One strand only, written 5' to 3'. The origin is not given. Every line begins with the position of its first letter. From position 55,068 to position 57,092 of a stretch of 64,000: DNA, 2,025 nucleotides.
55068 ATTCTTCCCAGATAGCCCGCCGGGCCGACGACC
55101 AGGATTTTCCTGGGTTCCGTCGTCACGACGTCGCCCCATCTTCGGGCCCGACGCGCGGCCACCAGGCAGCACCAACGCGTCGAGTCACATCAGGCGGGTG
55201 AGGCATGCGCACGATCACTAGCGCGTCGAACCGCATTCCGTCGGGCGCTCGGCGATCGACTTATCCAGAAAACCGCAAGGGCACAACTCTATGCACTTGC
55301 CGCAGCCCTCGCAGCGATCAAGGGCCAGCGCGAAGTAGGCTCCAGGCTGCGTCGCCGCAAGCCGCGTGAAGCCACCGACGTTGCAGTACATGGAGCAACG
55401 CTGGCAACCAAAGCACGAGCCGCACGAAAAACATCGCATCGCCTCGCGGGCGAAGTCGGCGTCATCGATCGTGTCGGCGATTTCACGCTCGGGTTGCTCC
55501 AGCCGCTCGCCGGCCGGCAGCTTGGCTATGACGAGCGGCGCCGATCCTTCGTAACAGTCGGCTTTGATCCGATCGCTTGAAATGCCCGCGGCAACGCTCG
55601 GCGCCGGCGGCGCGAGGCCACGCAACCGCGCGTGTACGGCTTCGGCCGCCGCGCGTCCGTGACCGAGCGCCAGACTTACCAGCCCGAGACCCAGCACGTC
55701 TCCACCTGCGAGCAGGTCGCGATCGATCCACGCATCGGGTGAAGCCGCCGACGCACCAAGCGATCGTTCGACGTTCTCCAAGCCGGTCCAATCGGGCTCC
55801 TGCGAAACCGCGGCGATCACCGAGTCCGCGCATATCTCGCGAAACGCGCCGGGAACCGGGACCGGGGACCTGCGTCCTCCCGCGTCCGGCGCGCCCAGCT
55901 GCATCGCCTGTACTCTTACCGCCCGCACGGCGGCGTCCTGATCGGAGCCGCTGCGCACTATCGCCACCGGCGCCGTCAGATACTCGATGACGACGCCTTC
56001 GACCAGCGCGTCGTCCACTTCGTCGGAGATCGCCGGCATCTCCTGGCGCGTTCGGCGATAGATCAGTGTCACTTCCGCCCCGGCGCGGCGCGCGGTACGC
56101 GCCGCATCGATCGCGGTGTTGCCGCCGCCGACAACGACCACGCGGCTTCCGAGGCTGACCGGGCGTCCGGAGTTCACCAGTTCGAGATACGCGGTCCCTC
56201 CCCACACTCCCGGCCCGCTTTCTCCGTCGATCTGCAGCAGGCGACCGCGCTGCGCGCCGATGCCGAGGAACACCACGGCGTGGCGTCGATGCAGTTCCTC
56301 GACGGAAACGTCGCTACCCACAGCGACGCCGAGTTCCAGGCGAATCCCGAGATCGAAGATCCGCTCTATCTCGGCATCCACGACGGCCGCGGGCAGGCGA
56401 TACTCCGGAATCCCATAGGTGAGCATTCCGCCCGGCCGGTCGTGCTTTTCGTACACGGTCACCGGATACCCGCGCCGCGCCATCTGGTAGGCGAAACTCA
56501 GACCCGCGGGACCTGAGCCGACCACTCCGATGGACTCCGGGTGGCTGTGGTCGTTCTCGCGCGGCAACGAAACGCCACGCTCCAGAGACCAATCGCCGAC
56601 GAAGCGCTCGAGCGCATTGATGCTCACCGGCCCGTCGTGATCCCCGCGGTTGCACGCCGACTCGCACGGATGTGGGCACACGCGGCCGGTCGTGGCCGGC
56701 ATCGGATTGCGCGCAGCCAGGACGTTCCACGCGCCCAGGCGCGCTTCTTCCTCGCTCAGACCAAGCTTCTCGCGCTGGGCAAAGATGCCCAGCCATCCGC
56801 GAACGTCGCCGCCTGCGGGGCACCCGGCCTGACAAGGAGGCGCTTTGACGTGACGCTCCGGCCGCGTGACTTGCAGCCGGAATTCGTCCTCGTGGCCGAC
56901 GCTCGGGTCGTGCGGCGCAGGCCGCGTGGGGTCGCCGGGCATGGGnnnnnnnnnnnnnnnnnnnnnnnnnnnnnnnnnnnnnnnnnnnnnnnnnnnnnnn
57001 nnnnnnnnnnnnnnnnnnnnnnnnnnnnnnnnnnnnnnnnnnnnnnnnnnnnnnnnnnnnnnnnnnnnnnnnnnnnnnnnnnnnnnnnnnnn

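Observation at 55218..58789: Redox operon with a stand-alone cNMP-binding domain (no HTH) sandwiched between two flavoproteins.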

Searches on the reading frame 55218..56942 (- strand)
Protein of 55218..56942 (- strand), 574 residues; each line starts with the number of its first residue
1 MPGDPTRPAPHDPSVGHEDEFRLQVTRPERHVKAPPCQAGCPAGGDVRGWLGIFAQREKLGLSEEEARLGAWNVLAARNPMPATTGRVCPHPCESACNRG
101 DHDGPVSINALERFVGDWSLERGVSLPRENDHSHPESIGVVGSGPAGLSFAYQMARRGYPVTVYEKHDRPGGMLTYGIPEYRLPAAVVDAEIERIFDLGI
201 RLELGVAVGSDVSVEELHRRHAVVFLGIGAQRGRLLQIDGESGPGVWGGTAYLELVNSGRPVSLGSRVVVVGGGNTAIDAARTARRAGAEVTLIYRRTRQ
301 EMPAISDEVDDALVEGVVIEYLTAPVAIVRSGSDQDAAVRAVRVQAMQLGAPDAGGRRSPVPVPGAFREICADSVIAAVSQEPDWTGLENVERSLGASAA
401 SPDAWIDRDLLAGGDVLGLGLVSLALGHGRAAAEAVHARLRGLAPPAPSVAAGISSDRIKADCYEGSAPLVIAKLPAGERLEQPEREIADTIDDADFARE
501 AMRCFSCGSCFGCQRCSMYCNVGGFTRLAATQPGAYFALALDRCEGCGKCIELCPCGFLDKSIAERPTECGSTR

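Call 3: search_protein_families(library=pfam, proteins=[window:55218-56942:-], max_evalue=0.01)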
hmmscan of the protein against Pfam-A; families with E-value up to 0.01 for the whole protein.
window:55218-56942:- (574 aa): 22 families
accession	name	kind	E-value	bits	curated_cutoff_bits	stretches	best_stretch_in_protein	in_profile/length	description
PF07992.20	Pyr_redox_2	-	8.2e-20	71.8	26.1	1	139-341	4-215/291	Pyridine nucleotide-disulphide oxidoreductase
PF14691.11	Fer4_20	-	4.1e-17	62.4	25.8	1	33-123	28-112/113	Dihydroprymidine dehydrogenase domain II, 4Fe-4S cluster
PF13450.12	NAD_binding_8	-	1.1e-14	54.8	21.9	1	140-175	1-37/68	NAD(P)-binding Rossmann-like domain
PF00070.33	Pyr_redox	-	4.6e-13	49.9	22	2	267-332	1-70/82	Pyridine nucleotide-disulphide oxidoreductase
PF12831.13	FAD_oxidored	-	4.4e-11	43.2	27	2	140-178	4-42/416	FAD dependent oxidoreductase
PF13738.12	Pyr_redox_3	-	1.4e-10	41.4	30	1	265-301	164-200/305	Pyridine nucleotide-disulphide oxidoreductase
PF01266.30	DAO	-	2.4e-09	37.6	27.9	1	139-172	3-37/353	FAD dependent oxidoreductase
PF00890.30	FAD_binding_2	-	4e-07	30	20.4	1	140-173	4-37/414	FAD binding domain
PF01134.28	GIDA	-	2.1e-06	27.5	22.1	0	268-298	2-32/391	Glucose inhibited division protein A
PF03486.20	HI0933_like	-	3.5e-06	27.1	50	1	138-171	3-36/244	HI0933-like protein Rossmann domain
PF12838.12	Fer4_7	-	8.5e-06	26.6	27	1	509-557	1-51/52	4Fe-4S dicluster domain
PF01946.23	Thi4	-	2e-05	24.4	26.2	1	138-201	20-83/235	Thi4 family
PF01593.30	Amino_oxidase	-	6.4e-05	22.8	19.8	1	146-172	2-28/443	Flavin containing amine oxidoreductase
PF01494.25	FAD_binding_3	-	7.2e-05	22.6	22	0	139-169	5-35/349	FAD binding domain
PF14697.11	Fer4_21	-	9.6e-05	22.9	35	1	509-556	7-53/59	4Fe-4S dicluster domain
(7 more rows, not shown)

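Call 4: search_protein_families(library=ncbifam, proteins=[window:55218-56942:-], max_evalue=0.01)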
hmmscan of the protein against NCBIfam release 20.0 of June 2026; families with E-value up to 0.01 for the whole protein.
window:55218-56942:- (574 aa): 86 families (the best 25 are shown)
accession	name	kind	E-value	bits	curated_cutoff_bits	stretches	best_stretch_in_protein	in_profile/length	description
NF009410.0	PRK12771.1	subfamily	4.7e-148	494.3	516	1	26-560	39-561/566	NAD(P)-binding protein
NF009454.0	PRK12814.1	equivalog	1.3e-104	350.9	916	1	35-518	102-582/657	putative NADPH-dependent glutamate synthase small subunit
NF009414.0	PRK12778.1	equivalog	3.5e-94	316.5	1103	1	31-441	333-750/752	bifunctional dihydroorotate dehydrogenase B NAD binding subunit/NADPH-dependent glutamate synthase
TIGR01316.1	gltA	equivalog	3.8e-88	296.2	471.75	1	35-438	36-447/449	NADPH-dependent glutamate synthase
TIGR03315.1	Se_ygfK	equivalog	2.3e-76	257.1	835.3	1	24-555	434-934/1012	putative selenate reductase subunit YgfK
TIGR01318.1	gltD_gamma_fam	subfamily_domain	3.1e-67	227.2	482.95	1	35-437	48-462/467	glutamate synthase, small subunit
NF009413.0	PRK12775.1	equivalog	1.7e-63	214.9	1895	1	33-441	337-755/1006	putative trifunctional 2-polyprenylphenol hydroxylase/glutamate synthase subunit beta/ferritin domain-containing protein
NF010590.0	PRK13984.1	equivalog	3e-61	207.3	946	1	71-390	223-550/611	putative oxidoreductase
NF009415.0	PRK12779.1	equivalog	8.9e-60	202.6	1519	1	70-382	234-561/944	putative bifunctional glutamate synthase subunit beta/2-polyprenylphenol hydroxylase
NF009408.0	PRK12769.1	equivalog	1.7e-59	201.6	1003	1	76-438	266-649/659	formate-dependent uric acid utilization protein AegA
TIGR01317.1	GOGAT_sm_gam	subfamily_domain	8.4e-52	176.6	447.7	1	70-294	78-312/485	glutamate synthase small subunit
NF009451.0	PRK12809.1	equivalog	3.8e-49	167.5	1154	1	71-434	244-628/639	formate-dependent uric acid utilization protein YgfT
NF009409.0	PRK12770.1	subfamily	3.3e-48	164.6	343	1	129-441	12-351/360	putative glutamate synthase subunit beta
NF045663.1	diclust_near_Sec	equivalog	5e-37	127.4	530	1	33-237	16-205/759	pyridine nucleotide-disulfide oxidoreductase/dicluster-binding protein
TIGR03997.1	mycofact_OYE_2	equivalog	3.3e-15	55.5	793.15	2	136-230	380-473/645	mycofactocin system FadH/OYE family oxidoreductase 2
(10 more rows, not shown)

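Call 42: search_protein_families(library=padloc, proteins=[window:55218-56942:-], max_evalue=0.01)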
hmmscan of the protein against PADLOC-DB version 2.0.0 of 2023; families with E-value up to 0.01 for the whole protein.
window:55218-56942:- (574 aa): 1 family
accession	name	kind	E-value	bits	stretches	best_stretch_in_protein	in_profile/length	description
PDLC01086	C3a186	-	9.5e-07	26.4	1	138-174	3-39/384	"C-3?,4? desaturase"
